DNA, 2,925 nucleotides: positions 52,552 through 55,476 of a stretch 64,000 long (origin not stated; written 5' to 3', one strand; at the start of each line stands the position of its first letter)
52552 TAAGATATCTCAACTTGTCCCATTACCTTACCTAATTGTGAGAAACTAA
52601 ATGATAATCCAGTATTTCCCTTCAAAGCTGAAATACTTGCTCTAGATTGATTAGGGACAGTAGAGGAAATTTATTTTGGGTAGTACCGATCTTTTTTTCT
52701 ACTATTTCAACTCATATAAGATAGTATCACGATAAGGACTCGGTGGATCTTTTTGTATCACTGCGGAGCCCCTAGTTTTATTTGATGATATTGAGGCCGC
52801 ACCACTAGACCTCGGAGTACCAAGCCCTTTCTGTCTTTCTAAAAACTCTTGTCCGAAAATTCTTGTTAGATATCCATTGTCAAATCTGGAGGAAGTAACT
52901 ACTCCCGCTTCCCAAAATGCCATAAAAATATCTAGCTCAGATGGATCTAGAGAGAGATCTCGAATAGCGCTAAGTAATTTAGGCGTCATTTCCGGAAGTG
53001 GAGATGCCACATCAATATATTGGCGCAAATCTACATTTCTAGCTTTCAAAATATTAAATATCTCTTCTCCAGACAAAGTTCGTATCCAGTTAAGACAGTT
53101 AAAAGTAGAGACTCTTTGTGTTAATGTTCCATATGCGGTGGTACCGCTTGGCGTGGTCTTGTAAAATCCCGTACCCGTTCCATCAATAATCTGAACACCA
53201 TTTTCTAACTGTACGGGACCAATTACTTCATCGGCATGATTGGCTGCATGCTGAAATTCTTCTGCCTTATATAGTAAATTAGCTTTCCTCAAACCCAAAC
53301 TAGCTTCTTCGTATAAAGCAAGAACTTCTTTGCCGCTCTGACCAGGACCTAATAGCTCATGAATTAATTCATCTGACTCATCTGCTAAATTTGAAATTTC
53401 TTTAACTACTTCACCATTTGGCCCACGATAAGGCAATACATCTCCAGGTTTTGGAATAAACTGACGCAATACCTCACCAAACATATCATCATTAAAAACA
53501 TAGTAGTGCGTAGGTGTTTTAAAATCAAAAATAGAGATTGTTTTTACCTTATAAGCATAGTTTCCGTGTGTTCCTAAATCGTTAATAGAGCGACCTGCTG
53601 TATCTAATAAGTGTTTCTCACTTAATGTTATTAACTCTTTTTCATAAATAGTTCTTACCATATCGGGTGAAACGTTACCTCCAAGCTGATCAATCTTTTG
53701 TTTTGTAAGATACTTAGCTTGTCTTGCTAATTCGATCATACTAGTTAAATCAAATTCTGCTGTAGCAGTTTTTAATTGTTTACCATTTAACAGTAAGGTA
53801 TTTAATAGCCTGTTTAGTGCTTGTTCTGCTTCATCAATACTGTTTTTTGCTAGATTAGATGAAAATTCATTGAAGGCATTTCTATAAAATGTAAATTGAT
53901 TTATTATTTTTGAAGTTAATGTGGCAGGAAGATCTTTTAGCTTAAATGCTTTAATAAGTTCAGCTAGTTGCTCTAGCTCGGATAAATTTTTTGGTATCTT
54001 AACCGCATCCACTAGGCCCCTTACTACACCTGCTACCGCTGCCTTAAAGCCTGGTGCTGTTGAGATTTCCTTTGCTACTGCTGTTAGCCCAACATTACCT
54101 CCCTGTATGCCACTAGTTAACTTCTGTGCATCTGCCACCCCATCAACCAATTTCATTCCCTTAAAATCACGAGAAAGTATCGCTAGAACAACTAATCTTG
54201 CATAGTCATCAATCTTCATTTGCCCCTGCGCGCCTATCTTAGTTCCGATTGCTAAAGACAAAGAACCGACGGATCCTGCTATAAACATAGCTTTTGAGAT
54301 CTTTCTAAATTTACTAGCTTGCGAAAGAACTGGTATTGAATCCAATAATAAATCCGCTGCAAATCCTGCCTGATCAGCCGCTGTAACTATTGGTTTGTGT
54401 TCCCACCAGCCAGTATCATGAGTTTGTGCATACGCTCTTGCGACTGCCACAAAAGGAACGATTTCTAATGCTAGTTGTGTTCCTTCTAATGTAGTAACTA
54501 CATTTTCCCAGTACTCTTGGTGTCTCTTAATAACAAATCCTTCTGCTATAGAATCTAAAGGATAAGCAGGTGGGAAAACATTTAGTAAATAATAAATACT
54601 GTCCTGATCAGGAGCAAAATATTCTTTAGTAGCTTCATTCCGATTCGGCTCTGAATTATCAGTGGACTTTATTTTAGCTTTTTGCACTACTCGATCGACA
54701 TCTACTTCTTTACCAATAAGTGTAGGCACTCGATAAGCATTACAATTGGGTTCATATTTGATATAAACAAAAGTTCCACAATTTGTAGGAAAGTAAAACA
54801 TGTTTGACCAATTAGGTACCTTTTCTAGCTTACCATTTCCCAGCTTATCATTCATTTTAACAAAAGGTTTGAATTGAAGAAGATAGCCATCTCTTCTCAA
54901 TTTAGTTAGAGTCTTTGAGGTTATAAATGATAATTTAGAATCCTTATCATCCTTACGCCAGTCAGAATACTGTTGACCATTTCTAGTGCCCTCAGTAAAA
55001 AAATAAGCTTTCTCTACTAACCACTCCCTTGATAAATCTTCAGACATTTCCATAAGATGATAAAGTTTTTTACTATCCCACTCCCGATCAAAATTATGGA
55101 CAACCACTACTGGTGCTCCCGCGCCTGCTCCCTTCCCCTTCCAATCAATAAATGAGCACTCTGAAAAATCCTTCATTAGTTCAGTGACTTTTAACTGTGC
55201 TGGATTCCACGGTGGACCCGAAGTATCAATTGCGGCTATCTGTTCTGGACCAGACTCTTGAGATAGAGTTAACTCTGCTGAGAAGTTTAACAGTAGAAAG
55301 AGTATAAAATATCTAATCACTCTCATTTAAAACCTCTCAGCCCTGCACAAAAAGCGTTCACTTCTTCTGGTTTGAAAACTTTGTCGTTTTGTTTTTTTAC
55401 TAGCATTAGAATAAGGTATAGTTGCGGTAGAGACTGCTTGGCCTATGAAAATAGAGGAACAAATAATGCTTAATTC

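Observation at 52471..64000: Cluster of three very large signal-peptide proteins on the strand opposite the giant ORF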

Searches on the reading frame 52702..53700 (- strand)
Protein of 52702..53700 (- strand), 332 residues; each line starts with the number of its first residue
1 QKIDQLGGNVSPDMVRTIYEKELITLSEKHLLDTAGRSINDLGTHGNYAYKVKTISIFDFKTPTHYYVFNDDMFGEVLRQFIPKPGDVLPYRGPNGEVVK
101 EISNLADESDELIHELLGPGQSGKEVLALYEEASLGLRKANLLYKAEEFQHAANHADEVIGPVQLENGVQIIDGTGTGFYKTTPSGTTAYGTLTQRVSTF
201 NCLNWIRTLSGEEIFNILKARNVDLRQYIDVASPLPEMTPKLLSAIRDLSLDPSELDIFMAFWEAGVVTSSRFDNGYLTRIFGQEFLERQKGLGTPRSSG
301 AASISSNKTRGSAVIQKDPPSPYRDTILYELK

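Call 101: search_protein_families(library=pfam, proteins=[window:52702-53700:-], max_evalue=10)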
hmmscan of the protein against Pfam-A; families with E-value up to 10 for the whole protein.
window:52702-53700:- (332 aa): 1 family
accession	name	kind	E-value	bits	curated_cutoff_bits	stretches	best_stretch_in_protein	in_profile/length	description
PF08239.17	SH3_3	-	0.043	14.4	27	1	153-190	9-47/54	Bacterial SH3 domain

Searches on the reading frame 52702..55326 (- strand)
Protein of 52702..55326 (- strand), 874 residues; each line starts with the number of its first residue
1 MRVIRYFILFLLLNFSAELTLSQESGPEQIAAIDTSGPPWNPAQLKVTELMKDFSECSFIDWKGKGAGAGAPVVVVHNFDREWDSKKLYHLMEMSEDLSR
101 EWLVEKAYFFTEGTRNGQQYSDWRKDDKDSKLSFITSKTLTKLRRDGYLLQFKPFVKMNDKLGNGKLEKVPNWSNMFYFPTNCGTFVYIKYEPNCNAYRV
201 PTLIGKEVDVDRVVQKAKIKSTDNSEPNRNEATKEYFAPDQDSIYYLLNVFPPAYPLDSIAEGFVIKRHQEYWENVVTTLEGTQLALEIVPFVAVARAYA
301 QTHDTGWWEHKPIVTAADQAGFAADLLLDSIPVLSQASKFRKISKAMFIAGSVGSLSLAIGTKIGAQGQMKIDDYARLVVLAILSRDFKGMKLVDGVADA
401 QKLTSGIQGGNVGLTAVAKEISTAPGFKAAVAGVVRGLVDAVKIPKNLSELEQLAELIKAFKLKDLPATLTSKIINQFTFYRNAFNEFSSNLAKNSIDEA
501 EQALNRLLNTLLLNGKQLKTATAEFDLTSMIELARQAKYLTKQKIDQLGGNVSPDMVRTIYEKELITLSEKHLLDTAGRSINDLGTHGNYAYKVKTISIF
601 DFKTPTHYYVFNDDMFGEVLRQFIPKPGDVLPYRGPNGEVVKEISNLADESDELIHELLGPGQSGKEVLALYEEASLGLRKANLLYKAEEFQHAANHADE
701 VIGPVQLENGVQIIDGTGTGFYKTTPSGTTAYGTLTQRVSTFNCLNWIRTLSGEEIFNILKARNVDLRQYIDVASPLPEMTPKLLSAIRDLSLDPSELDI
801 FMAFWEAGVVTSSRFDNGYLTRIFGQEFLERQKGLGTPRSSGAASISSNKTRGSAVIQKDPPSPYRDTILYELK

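Call 7: search_protein_families(library=pfam, proteins=[window:52702-55326:-], max_evalue=0.1)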
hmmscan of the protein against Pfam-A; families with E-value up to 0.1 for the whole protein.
window:52702-55326:- (874 aa): 0 families

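Call 8: search_protein_families(library=ncbifam, proteins=[window:52702-55326:-], max_evalue=0.1)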
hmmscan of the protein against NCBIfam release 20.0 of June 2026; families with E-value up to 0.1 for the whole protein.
window:52702-55326:- (874 aa): 1 family
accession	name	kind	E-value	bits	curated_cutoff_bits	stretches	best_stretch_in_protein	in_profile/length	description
NF049872.2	cytotoxin_MakB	equivalog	0.0013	18.1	240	1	448-546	49-145/349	alpha-pore-forming cytotoxin subunit MakB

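Call 13: list_cluster_members(proteins=[P0001, window:52702-55326:-])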
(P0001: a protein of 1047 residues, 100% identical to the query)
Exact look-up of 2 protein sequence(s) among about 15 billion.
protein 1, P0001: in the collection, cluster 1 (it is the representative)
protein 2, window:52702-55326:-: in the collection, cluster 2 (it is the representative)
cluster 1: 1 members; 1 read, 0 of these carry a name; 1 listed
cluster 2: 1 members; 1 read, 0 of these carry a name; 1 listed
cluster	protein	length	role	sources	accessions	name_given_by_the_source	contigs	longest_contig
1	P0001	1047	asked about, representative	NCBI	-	-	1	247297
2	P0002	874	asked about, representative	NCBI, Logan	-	-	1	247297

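Call 17: find_homologous_proteins(query=window:52702-55326:-, max_evalue=0.01)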
Query window:52702-55326:- (874 aa): 2 proteins with E <= 0.01 among 8000 candidates.
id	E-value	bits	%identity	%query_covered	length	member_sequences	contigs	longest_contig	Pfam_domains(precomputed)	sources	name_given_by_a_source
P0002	0.0e+0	1984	100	100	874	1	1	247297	-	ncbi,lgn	-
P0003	1.8e-162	560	38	95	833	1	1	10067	-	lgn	-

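Call 18: find_encoding_contigs(protein=P0003, flank=10000)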
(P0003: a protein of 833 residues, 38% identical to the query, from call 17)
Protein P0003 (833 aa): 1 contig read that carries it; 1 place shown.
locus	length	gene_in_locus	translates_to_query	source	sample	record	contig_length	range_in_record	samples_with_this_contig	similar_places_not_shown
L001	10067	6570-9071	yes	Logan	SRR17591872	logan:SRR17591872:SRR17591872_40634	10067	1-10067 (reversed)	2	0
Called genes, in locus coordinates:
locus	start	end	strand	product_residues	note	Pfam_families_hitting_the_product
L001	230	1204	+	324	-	PF00085:Thioredoxin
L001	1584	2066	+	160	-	-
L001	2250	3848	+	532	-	-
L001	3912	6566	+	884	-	-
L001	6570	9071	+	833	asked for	-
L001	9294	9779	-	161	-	-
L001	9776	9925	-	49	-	-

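Call 21: search_solved_structures(query=window:52702-55326:-, max_evalue=1)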
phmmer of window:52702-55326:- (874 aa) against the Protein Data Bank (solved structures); distinct sequences matched with E-value up to 1: 0.

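Call 42: predict_structure(alignment_id=A3)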
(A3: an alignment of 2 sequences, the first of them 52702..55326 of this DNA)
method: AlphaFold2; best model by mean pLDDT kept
length: 874 residues; sequences in the alignment: 2
mean_pLDDT: 29.2   pTM: 0.18
mean pLDDT of the five models: 29.2, 29.0, 27.3, 25.5, 25.4
residues with pLDDT >= 90: 0; 70-90: 0; 50-70: 0; < 50: 874
segments of 3 or more residues with pLDDT < 50: 1-874
pLDDT, mean of each block of 10 residues (from residue 1): 29 28 27 26 29 27 24 25 30 29 26 26 29 30 30 30 32 29 26 23 24 23 24 23 23 23 25 28 28 27 31 29 31 29 33 34 33 32 29 27 28 29 31 28 29 29 29 32 35 34 39 32 30 36 40 36 31 29 25 22 22 26 28 30 29 34 34 28 27 26 24 26 26 26 31 32 28 32 35 36 37 29 33 33 29 30 32 28
secondary structure, 60 per line:
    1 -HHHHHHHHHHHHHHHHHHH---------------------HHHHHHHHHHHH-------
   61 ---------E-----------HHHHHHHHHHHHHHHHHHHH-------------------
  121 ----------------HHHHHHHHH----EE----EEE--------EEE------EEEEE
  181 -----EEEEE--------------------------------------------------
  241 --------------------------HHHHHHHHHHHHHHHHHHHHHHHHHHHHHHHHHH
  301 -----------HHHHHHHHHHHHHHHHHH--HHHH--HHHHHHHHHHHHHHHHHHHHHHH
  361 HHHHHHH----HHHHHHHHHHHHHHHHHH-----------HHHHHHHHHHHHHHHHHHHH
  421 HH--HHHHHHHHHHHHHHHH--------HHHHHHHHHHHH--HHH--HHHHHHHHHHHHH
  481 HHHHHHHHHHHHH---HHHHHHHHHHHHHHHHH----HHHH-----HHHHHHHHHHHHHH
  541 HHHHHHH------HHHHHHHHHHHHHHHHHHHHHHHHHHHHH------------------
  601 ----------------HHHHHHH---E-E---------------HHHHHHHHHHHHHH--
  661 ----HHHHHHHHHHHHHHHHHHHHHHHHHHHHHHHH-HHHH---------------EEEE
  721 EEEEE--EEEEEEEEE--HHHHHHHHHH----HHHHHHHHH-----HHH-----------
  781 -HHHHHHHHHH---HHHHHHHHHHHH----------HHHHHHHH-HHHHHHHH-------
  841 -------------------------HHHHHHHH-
elements in order (helices of 4 or more, strands of 3 or more residues): H2-20 H42-53 H82-101 H137-145 E156-158 E167-169 E176-180 E186-190 H267-300 H312-329 H332-335 H338-367 H372-389 H401-422 H425-440 H449-460 H468-493 H497-513 H518-521 H527-547 H554-582 H617-623 H645-658 H665-696 H698-701 E717-725 E728-736 H739-748 H753-761 H782-791 H795-806 H817-824 H826-833 H866-873

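Call 109: search_protein_families(library=ncbifam, proteins=[P0003], max_evalue=0.1)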
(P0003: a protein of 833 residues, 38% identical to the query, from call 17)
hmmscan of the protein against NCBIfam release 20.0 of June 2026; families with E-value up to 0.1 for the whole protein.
P0003 (833 aa): 0 families

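Call 111: search_dna_similar(query=window:52702-55326:-, collection=plasmids, mode=protein, max_evalue=0.001, max_rows=10)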
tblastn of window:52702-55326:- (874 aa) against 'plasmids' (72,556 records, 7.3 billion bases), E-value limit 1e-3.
No match.

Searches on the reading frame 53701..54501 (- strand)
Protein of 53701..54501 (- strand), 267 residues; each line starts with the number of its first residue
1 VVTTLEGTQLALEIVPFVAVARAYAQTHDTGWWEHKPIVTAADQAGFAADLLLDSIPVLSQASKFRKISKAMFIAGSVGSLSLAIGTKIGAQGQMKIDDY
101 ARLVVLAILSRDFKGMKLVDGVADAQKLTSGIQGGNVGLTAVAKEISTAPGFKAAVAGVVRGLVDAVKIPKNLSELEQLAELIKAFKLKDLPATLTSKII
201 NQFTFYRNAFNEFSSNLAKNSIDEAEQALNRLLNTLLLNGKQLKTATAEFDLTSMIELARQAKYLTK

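Call 101: search_protein_families(library=pfam, proteins=[window:53701-54501:-], max_evalue=10)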
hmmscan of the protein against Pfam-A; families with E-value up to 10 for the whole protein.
window:53701-54501:- (267 aa): 1 family
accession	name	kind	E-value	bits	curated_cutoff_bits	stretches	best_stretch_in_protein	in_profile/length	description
PF07124.16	Phytoreo_P8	-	0.077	12.4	22.3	1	127-230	272-373/427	Phytoreovirus outer capsid protein P8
